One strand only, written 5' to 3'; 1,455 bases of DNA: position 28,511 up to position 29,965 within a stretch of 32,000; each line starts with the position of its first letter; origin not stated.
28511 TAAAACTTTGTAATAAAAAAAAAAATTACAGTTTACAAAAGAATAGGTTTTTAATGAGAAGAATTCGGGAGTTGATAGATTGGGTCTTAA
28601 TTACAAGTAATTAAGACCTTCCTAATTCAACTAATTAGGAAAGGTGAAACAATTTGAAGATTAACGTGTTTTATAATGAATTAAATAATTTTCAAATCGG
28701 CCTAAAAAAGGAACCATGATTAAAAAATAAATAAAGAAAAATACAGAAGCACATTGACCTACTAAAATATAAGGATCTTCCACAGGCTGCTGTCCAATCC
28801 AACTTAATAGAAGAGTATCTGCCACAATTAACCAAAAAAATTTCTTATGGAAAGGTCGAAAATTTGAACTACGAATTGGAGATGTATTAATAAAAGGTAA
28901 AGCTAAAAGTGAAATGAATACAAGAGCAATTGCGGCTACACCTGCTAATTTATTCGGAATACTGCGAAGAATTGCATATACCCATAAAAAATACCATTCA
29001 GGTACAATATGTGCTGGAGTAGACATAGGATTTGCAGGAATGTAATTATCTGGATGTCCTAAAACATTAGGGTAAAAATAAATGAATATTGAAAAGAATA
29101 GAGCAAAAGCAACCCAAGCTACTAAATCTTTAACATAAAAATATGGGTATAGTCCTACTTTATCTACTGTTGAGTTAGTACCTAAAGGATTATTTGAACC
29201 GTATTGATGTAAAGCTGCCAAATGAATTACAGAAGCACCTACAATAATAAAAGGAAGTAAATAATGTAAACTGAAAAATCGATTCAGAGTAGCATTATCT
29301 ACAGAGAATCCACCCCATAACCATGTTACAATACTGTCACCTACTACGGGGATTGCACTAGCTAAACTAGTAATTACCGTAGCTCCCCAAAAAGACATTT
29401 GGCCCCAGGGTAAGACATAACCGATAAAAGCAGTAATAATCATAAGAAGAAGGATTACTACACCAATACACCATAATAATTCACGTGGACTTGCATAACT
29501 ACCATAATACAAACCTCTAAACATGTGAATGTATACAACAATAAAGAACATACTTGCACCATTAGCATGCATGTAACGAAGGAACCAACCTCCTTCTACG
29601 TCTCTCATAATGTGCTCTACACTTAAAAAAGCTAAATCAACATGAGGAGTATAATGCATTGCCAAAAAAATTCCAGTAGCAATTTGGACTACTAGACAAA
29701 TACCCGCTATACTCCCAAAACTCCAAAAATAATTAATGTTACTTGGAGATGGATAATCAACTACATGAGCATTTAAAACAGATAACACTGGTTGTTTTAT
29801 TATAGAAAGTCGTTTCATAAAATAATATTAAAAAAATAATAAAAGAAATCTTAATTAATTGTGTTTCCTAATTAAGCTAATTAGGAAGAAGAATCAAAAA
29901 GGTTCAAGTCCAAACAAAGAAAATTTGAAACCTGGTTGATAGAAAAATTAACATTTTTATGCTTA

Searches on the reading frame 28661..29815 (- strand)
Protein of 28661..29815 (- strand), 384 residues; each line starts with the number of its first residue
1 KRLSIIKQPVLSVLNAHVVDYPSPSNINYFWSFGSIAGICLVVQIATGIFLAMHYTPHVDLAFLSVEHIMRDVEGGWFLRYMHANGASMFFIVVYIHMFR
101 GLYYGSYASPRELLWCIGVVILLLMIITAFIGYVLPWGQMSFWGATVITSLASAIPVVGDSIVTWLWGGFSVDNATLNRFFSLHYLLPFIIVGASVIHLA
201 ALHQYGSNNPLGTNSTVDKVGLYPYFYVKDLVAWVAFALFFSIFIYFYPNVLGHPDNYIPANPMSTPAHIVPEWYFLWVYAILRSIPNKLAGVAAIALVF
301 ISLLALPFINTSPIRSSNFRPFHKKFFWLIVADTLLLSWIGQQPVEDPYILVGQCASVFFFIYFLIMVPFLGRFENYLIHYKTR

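Call 50: list_cluster_members(proteins=[window:28661-29815:-, window:30626-31192:-, window:26855-27205:-, window:9377-9781:+, window:5683-6516:+, P0012, P0032, P0018, P0013, P0017])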
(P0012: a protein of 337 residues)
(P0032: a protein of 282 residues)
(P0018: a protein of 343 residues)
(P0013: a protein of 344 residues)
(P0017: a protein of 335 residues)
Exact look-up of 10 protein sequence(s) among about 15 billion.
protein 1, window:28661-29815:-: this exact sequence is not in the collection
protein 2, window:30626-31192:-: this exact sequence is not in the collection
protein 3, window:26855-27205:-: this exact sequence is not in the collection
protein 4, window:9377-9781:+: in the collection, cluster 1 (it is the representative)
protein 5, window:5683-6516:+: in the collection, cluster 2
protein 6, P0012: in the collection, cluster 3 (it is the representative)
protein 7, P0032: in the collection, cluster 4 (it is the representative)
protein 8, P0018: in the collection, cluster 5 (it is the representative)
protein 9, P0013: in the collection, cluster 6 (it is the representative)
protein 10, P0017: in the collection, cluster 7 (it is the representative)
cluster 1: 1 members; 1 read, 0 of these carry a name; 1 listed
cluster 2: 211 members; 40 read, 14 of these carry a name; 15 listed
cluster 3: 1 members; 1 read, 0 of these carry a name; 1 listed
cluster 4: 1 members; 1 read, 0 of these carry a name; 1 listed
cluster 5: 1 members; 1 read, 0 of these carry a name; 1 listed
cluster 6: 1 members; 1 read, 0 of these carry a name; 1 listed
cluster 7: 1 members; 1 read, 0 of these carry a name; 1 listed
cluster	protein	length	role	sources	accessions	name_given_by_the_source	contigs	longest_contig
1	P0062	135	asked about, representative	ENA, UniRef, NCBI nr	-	-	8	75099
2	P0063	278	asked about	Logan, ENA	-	-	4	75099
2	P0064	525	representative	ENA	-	-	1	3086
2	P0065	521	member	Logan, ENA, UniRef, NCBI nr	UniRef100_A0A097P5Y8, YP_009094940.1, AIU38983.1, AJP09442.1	Cytochrome c oxidase subunit 1 n=3 Tax=Chlorella TaxID=3071 RepID=A0A097P5Y8_CHLVA | cytochrome c oxidase subunit 1 [Chlorella variabilis]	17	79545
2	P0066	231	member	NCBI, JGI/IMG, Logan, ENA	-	heme/copper-type cytochrome/quinol oxidase subunit 1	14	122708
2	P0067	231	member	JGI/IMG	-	heme/copper-type cytochrome/quinol oxidase subunit 1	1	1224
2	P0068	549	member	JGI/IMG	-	cytochrome c oxidase subunit 1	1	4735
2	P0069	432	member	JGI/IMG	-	cytochrome c oxidase subunit 1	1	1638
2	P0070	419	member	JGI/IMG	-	cytochrome c oxidase subunit 1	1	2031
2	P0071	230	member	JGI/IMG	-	heme/copper-type cytochrome/quinol oxidase subunit 1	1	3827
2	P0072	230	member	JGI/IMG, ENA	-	cytochrome c oxidase subunit 1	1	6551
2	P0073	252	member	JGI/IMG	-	cytochrome c oxidase subunit 1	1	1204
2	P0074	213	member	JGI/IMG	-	cytochrome c oxidase subunit 1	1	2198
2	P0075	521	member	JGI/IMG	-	cytochrome c oxidase subunit 1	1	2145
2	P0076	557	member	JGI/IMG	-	cytochrome c oxidase subunit 1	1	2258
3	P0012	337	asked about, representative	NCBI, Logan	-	-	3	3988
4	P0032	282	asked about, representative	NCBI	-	-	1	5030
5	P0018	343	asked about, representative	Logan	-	-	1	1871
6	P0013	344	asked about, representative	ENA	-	-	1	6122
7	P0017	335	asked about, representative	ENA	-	-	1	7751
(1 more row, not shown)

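Call 89: find_homologous_proteins(query=window:28661-29815:-, max_evalue=1e-100)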
Query window:28661-29815:- (384 aa): 7958 proteins with E <= 1e-100 among 8000 candidates; the best 120 are listed.
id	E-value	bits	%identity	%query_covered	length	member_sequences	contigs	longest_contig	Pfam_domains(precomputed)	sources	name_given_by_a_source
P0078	2.0e-251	852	97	100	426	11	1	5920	PF00033.25,PF00032.23,PF13631.12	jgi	jgi:ubiquinol-cytochrome c reductase cytochrome b subunit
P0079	5.8e-251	850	97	100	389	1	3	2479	PF00033.25,PF00032.23,PF13631.12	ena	-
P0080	8.5e-251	850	96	100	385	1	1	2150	PF00033.25,PF00032.23,PF13631.12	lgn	-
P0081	9.9e-250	846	96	100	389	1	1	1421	PF00033.25,PF00032.23,PF13631.12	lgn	-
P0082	7.8e-249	843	96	100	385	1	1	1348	PF00033.25,PF00032.23,PF13631.12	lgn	-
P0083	4.2e-246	835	94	100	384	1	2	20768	PF00033.25,PF00032.23,PF13631.12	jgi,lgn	jgi:ubiquinol-cytochrome c reductase cytochrome b subunit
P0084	5.0e-245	831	94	100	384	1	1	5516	PF00033.25,PF00032.23,PF13631.12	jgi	jgi:ubiquinol-cytochrome c reductase cytochrome b subunit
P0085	3.5e-241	818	91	100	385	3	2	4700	PF00033.25,PF00032.23,PF13631.12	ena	-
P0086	1.9e-239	813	91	100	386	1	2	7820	PF00033.25,PF00032.23,PF13631.12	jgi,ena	jgi:ubiquinol-cytochrome c reductase cytochrome b subunit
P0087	3.1e-238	809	90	100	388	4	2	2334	PF00033.25,PF00032.23,PF13631.12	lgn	-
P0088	1.7e-237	806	90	100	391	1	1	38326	PF00033.25,PF00032.23,PF13631.12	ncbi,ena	-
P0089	2.3e-236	802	90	100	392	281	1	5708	PF00033.25,PF00032.23,PF13631.12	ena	-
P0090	3.3e-236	802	90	100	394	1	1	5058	PF00033.25,PF00032.23,PF13631.12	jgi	-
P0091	1.2e-234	797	89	100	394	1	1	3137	PF00033.25,PF00032.23,PF13631.12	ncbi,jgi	jgi:ubiquinol-cytochrome c reductase cytochrome b subunit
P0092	1.6e-234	796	88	100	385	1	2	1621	PF00033.25,PF00032.23,PF13631.12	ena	-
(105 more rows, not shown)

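Call 90: find_encoding_contigs(protein=P0083, flank=10000, max_places=3)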
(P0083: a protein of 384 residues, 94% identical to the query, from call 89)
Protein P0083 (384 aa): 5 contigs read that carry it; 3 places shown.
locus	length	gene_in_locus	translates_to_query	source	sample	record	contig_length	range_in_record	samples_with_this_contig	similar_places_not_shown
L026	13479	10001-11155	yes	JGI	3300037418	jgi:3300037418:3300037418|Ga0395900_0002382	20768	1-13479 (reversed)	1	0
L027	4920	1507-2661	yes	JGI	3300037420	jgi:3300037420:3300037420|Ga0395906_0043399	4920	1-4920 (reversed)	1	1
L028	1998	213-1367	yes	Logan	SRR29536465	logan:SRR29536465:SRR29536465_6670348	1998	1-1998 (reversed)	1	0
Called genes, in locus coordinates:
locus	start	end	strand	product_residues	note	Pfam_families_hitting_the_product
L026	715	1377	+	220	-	PF00281:Ribosomal_L5, PF00673:Ribosomal_L5_C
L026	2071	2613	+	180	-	PF00347:Ribosomal_L6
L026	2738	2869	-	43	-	-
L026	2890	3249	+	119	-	PF00416:Ribosomal_S13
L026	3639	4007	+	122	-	PF00411:Ribosomal_S11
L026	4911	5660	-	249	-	PF00119:ATP-synt_A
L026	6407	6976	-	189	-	PF00329:Complex1_30kDa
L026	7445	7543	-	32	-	-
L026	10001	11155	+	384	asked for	PF00033:Cytochrome_B, PF13631:Cytochrom_B_N_2, PF00032:Cytochrom_B_C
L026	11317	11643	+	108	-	-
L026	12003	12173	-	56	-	-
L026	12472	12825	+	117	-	PF00507:Oxidored_q4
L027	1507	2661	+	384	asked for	PF00033:Cytochrome_B, PF13631:Cytochrom_B_N_2, PF00032:Cytochrom_B_C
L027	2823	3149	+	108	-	-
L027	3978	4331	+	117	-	PF00507:Oxidored_q4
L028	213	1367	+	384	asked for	PF00033:Cytochrome_B, PF13631:Cytochrom_B_N_2, PF00032:Cytochrom_B_C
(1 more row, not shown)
